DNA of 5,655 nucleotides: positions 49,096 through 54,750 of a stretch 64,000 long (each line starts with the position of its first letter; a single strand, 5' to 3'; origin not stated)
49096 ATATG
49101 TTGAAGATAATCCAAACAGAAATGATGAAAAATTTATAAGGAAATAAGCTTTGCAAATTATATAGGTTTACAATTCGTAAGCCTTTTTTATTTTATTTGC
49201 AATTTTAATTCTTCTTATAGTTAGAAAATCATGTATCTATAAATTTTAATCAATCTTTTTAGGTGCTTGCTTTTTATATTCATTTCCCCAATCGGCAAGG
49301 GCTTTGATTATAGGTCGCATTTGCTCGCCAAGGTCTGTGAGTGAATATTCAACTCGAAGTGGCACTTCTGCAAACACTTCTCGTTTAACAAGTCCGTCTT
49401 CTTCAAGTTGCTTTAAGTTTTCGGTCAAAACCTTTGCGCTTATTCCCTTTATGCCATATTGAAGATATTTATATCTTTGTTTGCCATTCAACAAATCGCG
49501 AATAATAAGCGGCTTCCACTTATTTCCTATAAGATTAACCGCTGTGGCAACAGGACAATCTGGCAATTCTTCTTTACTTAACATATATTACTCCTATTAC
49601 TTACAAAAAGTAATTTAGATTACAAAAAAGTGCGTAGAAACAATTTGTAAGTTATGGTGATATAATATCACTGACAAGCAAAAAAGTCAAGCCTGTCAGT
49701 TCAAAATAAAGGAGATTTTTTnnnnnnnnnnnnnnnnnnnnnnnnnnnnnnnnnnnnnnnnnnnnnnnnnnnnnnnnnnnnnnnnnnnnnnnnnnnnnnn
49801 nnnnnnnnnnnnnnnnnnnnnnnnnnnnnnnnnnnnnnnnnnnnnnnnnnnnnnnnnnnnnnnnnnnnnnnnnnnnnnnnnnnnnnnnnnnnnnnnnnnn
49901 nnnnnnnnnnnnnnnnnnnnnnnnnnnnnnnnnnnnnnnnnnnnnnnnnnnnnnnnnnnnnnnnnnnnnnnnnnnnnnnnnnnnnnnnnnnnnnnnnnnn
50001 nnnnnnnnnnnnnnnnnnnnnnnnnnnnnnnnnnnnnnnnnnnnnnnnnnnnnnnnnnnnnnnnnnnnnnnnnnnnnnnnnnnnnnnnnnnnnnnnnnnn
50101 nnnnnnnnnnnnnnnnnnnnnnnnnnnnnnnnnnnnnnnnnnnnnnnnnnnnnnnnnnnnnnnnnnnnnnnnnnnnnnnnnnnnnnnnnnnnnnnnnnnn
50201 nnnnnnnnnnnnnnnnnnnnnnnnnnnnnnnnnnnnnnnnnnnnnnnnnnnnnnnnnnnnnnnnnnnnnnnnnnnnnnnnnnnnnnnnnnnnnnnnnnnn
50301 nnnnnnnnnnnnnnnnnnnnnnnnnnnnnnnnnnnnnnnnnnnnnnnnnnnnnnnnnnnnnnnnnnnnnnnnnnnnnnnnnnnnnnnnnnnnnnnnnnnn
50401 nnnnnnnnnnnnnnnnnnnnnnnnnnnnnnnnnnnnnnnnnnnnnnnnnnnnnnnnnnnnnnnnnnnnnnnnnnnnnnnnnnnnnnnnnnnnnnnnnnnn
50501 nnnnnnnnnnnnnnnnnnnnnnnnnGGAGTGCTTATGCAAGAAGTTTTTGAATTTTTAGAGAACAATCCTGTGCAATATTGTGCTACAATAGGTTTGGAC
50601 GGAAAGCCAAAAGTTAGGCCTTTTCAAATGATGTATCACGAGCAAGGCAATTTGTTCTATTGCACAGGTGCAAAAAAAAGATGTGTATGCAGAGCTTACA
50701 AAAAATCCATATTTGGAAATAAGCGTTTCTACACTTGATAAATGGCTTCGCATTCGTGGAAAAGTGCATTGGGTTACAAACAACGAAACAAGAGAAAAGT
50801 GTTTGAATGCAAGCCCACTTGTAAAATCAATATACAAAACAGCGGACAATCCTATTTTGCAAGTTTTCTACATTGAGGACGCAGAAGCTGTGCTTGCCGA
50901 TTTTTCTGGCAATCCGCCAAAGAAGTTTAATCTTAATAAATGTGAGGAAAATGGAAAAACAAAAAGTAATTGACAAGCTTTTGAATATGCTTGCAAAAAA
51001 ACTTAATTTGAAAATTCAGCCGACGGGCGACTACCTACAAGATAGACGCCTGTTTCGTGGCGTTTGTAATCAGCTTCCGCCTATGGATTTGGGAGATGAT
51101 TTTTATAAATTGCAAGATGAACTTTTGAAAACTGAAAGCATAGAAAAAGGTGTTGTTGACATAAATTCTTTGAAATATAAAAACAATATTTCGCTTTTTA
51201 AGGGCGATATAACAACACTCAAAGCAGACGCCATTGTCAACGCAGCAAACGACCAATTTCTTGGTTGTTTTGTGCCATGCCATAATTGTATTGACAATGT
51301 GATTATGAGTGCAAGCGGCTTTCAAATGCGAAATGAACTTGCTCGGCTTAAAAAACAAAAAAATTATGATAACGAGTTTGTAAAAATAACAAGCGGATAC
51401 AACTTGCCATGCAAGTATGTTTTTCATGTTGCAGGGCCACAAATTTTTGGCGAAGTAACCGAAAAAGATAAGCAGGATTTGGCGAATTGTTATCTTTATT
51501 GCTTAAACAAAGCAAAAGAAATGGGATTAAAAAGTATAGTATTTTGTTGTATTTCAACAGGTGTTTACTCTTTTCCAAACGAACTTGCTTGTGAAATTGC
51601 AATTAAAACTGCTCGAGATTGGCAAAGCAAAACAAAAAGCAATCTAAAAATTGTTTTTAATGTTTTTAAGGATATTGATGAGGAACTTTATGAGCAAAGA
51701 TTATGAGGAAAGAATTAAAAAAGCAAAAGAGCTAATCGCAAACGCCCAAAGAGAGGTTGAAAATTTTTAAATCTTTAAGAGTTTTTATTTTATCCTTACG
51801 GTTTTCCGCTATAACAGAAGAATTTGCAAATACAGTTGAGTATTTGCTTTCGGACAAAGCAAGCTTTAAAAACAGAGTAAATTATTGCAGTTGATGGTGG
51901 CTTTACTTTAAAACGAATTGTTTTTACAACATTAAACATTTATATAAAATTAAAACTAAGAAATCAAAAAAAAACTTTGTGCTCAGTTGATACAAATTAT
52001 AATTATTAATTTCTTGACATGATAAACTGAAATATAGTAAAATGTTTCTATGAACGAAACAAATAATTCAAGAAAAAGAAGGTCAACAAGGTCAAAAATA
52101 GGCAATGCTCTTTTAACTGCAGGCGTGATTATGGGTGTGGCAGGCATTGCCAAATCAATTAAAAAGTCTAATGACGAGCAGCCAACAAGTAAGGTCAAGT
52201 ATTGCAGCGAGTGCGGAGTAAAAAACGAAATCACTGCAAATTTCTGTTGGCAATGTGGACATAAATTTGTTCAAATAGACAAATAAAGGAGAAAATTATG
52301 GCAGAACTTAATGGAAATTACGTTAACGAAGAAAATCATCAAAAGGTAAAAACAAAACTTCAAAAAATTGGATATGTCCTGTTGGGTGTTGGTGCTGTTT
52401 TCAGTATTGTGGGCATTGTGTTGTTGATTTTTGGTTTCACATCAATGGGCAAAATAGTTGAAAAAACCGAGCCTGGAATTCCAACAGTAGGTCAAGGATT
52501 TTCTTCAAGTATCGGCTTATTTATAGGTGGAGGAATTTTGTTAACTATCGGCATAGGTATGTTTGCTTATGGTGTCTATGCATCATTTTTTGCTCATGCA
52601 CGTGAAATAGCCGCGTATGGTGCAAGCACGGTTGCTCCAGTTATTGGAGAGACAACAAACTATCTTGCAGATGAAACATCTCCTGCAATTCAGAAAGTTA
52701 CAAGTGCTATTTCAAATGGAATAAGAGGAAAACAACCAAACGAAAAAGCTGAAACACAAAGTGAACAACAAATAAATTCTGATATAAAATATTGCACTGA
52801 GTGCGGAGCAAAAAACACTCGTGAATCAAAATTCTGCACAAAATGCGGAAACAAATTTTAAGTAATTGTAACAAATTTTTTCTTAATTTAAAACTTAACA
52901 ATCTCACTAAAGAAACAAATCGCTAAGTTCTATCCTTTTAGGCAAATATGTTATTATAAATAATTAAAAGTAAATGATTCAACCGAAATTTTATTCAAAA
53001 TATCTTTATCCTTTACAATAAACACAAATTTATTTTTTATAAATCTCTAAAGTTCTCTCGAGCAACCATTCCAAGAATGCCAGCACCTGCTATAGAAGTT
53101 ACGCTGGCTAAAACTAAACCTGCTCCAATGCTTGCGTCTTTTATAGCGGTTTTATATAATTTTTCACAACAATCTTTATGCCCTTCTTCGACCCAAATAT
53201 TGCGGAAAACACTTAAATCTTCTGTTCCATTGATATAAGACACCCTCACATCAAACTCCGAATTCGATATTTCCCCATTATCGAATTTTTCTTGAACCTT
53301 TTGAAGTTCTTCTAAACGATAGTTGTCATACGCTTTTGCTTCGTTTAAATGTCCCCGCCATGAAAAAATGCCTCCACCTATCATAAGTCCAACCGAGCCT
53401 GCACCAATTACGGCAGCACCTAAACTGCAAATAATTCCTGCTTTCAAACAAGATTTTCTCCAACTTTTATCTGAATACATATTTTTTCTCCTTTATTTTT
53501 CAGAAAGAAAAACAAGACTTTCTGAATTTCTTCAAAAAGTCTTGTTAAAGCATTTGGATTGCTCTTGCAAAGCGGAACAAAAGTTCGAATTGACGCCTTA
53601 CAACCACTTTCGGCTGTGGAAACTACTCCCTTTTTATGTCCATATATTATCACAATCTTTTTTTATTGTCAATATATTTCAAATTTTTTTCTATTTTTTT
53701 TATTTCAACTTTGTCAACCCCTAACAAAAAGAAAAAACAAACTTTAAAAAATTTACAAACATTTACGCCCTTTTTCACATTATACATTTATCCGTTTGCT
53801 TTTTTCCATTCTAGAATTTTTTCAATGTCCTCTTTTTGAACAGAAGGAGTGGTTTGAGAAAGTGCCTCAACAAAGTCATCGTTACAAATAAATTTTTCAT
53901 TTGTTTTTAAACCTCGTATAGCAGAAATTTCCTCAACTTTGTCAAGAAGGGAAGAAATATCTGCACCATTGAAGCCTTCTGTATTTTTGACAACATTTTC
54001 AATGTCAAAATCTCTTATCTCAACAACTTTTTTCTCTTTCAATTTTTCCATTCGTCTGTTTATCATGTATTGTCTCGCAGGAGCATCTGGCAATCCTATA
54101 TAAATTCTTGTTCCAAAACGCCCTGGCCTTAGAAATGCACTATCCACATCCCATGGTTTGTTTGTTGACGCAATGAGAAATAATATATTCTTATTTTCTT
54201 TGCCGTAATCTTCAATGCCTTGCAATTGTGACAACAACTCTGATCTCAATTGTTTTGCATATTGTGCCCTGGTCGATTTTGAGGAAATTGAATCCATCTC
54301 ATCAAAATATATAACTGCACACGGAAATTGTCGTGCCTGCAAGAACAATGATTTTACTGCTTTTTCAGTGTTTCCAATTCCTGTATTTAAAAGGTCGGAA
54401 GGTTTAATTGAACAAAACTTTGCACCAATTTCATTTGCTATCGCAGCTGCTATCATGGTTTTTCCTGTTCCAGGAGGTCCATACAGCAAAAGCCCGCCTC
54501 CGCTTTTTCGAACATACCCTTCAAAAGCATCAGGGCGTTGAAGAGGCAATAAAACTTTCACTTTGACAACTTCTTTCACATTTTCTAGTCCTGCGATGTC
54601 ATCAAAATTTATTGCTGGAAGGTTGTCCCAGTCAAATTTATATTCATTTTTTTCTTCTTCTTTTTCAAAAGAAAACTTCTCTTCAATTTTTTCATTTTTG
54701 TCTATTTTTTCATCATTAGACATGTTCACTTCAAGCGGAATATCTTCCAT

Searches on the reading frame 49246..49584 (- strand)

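Call 104: search_protein_families(library=pfam, proteins=[window:49246-49584:-], max_evalue=0.0001)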
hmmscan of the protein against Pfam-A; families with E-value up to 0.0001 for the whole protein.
window:49246-49584:- (112 aa): 1 family
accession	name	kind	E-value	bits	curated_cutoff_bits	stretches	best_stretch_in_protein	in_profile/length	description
PF01638.23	HxlR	-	1.6e-31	108.4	20.8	1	18-106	1-89/91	HxlR-like helix-turn-helix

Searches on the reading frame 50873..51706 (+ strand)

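Call 104: search_protein_families(library=pfam, proteins=[window:50873-51706:+], max_evalue=0.0001)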
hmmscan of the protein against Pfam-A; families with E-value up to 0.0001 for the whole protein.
window:50873-51706:+ (277 aa): 1 family
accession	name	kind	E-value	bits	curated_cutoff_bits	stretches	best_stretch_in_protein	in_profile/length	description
PF01661.27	Macro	-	6.5e-30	103.9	22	1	122-243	1-118/118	Macro domain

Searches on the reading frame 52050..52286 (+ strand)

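Call 3: search_protein_families(library=pfam, proteins=[window:52050-52286:+], max_evalue=0.1)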
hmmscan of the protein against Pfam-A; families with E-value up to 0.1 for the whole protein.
window:52050-52286:+ (78 aa): 12 families
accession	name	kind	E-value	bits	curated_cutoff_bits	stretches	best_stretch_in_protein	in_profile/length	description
PF24463.1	DUF7577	-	7.8e-06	25.8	28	1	51-71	4-24/27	Domain of unknown function (DUF7577)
PF13240.11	Zn_Ribbon_1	-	9.5e-06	25.7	25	1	51-72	1-22/23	zinc-ribbon domain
PF13248.11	Zn_ribbon_3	-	0.00017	21.4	27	1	50-73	3-26/26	zinc-ribbon domain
PF12773.13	DZR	-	0.0003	21.3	27.3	1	51-70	26-45/45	Double zinc ribbon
PF17032.10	Zn_ribbon_15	-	0.0013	19.9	28.9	1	44-70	47-73/73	zinc-ribbon family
PF14803.11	Zn_ribbon_Nudix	-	0.0019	18.6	25.6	0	50-58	1-9/34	Nudix N-terminal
PF00641.23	Zn_ribbon_RanBP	-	0.0083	15.8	27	1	52-70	7-25/30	Zn-finger in Ran binding protein and others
PF10235.14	Cript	-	0.014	16.5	25.5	1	16-75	24-82/90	Microtubule-associated protein CRIPT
PF14952.11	zf-tcix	-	0.014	15.4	31.2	1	49-73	10-36/42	Putative treble-clef, zinc-finger, Zn-binding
PF10083.14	DUF2321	-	0.029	14.4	24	0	35-72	12-46/157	Uncharacterized protein conserved in bacteria (DUF2321)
PF23137.1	HVO_0758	-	0.04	14.2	27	0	35-58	28-51/55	HVO_0758 mu-protein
PF18912.6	DZR_2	-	0.075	13.3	27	0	48-73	20-46/56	Double zinc ribbon domain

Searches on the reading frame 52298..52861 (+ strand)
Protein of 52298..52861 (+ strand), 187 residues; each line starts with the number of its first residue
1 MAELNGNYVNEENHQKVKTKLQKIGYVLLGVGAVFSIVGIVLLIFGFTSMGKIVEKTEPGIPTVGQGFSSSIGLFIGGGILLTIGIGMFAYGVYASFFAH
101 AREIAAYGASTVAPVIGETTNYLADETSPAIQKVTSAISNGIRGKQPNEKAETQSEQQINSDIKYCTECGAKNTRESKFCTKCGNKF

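Call 3: search_protein_families(library=pfam, proteins=[window:52298-52861:+], max_evalue=0.1)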
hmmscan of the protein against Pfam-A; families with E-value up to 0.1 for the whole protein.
window:52298-52861:+ (187 aa): 13 families
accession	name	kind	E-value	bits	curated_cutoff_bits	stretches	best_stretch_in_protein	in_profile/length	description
PF13240.11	Zn_Ribbon_1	-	1.3e-06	28.5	25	1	165-186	1-22/23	zinc-ribbon domain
PF13248.11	Zn_ribbon_3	-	8.9e-05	22.3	27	1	164-187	3-26/26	zinc-ribbon domain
PF12773.13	DZR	-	0.00042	20.9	27.3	1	166-185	1-20/45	Double zinc ribbon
PF15471.11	TMEM171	-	0.001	18.6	27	1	10-49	6-45/320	Transmembrane protein family 171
PF20599.3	DUF6796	-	0.0021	18.2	26.9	1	17-96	45-120/225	Family of unknown function (DUF6796)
PF17032.10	Zn_ribbon_15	-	0.0022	19.2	28.9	1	161-184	50-73/73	zinc-ribbon family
PF23600.1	DUF7139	-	0.0054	16.8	30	0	17-59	15-59/150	Domain of unknown function (DUF7139)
PF09925.14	DUF2157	-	0.0058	16.8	32.4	0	11-44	24-54/146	Predicted membrane protein (DUF2157)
PF01275.24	Myelin_PLP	-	0.011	15.9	23.8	1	12-96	53-136/231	Myelin proteolipid protein (PLP or lipophilin)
PF17285.8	PRMT5_TIM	-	0.023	14.5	30.2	1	130-173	42-85/252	PRMT5 TIM barrel domain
PF07168.17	Ureide_permease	-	0.035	13.3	27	1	37-127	10-96/359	Ureide permease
PF24463.1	DUF7577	-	0.048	13.7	28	1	165-185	4-24/27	Domain of unknown function (DUF7577)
PF18912.6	DZR_2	-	0.059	13.7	27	1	160-186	18-45/56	Double zinc ribbon domain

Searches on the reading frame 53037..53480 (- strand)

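Call 3: search_protein_families(library=pfam, proteins=[window:53037-53480:-], max_evalue=0.1)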
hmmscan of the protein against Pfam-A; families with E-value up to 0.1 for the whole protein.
window:53037-53480:- (147 aa): 2 families
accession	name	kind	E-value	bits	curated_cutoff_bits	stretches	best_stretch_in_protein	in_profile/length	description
PF09851.14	SHOCT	-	0.0046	17.1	27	1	57-77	1-21/28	Short C-terminal domain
PF05120.17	GvpG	-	0.0064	17.1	30.6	1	52-79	29-57/67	Gas vesicle protein G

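Call 38: search_protein_families(library=padloc, proteins=[window:53037-53480:-], max_evalue=0.01)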
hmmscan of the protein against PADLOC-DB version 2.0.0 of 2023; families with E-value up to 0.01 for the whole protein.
window:53037-53480:- (147 aa): 0 families

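Call 96: search_protein_families(library=ncbifam, proteins=[window:53037-53480:-], max_evalue=0.001)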
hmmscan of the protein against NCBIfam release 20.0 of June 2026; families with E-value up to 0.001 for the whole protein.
window:53037-53480:- (147 aa): 0 families

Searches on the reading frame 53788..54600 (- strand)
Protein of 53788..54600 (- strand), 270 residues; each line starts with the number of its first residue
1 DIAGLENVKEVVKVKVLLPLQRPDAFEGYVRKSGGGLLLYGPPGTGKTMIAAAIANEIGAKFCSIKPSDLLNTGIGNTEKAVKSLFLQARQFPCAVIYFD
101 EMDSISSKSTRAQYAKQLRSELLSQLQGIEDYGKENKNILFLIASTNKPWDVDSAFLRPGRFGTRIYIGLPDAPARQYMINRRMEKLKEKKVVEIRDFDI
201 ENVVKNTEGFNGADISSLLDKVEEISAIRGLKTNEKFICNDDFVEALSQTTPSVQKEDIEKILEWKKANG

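Call 5: search_protein_families(library=pfam, proteins=[window:53788-54600:-], max_evalue=10)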
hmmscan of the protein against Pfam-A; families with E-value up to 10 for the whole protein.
window:53788-54600:- (270 aa): 36 families (the best 25 are shown)
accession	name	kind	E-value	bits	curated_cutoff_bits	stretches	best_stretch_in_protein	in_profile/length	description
PF00004.35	AAA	-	1.5e-32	113.3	21.2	1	37-170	1-131/131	ATPase family associated with various cellular activities (AAA)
PF06068.19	TIP49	-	3.5e-07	30.2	23.8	1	33-83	49-101/347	TIP49 P-loop domain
PF17862.7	AAA_lid_3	-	1e-06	28.6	27.2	1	197-221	1-25/45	AAA+ lid domain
PF09336.16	Vps4_C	-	4.7e-06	26.9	21.3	1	235-268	26-59/61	Vps4 C terminal oligomerisation domain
PF13191.12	AAA_16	-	8.3e-06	26.8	32.6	1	24-70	14-63/167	AAA ATPase domain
PF20720.3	nSTAND3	-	5.8e-05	23.3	27.2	1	37-137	20-105/155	Novel STAND NTPase 3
PF05496.18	RuvB_N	-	7.4e-05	23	27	1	36-63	35-62/159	Holliday junction DNA helicase RuvB P-loop domain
PF07728.20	AAA_5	-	0.00013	22.4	22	1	37-65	2-31/139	AAA domain (dynein-related subfamily)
PF13401.12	AAA_22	-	0.00014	22.6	27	1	33-122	4-62/130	AAA domain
PF24883.2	NPHP3_N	-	0.00017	22.3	24.8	1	35-61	23-49/164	Nephrocystin 3, N-terminal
PF01078.27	Mg_chelatase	-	0.00043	20.2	20.3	1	37-55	25-43/207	Magnesium chelatase, subunit ChlI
PF00910.28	RNA_helicase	-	0.00072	20.5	21.5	1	38-70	2-34/105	RNA helicase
PF01057.23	Parvo_NS1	-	0.0011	18.5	20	1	37-58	116-137/271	Parvovirus non-structural protein NS1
PF07726.17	AAA_3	-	0.0025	18.1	27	1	37-112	2-81/131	ATPase family associated with various cellular activities (AAA)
PF01695.23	IstB_IS21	-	0.0031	17.5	24.1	1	37-57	95-115/238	IstB-like ATP binding protein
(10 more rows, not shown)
